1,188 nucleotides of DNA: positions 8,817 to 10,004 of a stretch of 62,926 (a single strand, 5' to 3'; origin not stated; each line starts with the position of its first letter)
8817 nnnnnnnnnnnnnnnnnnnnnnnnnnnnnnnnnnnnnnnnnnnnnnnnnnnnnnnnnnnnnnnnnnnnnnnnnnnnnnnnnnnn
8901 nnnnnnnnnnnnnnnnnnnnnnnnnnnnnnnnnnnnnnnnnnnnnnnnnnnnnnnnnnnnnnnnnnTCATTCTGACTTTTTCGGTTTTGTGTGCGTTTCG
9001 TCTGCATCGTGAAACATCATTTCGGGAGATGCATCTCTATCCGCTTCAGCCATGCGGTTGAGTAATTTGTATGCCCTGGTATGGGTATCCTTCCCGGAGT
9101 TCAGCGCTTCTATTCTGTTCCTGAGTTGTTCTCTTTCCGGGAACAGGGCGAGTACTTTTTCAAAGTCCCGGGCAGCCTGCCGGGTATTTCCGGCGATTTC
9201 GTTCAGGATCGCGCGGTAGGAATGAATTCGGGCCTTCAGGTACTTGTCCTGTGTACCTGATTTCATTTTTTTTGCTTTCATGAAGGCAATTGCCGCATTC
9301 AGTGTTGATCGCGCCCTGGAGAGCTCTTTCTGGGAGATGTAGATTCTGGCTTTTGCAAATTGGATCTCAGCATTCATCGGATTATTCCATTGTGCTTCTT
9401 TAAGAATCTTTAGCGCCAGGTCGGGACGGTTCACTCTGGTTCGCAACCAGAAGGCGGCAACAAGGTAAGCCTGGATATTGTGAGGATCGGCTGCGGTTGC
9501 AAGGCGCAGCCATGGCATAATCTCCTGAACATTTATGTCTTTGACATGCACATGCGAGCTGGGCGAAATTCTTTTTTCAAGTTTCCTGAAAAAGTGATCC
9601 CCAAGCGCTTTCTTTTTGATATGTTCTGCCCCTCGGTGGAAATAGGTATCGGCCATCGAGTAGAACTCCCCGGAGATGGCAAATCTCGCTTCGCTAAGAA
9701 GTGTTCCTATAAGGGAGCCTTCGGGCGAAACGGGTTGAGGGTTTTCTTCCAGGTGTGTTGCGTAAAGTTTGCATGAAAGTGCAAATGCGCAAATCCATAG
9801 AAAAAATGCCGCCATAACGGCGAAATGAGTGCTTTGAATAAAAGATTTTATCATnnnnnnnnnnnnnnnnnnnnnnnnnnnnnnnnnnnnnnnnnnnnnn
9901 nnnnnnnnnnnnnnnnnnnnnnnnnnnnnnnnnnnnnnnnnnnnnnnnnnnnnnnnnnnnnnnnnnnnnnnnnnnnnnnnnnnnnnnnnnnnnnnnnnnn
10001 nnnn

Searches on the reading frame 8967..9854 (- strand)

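Call 19: search_protein_families(library=pfam, proteins=[window:8967-9854:-], max_evalue=0.00001)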
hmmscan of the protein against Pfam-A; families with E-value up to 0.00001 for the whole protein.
window:8967-9854:- (295 aa): 2 families
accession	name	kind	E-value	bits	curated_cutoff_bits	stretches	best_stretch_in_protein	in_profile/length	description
PF14559.12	TPR_19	-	1.3e-08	35.5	25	0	143-189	6-52/68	Tetratricopeptide repeat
PF13432.12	TPR_16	-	2.4e-06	28.3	32.7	0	140-189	9-58/65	Tetratricopeptide repeat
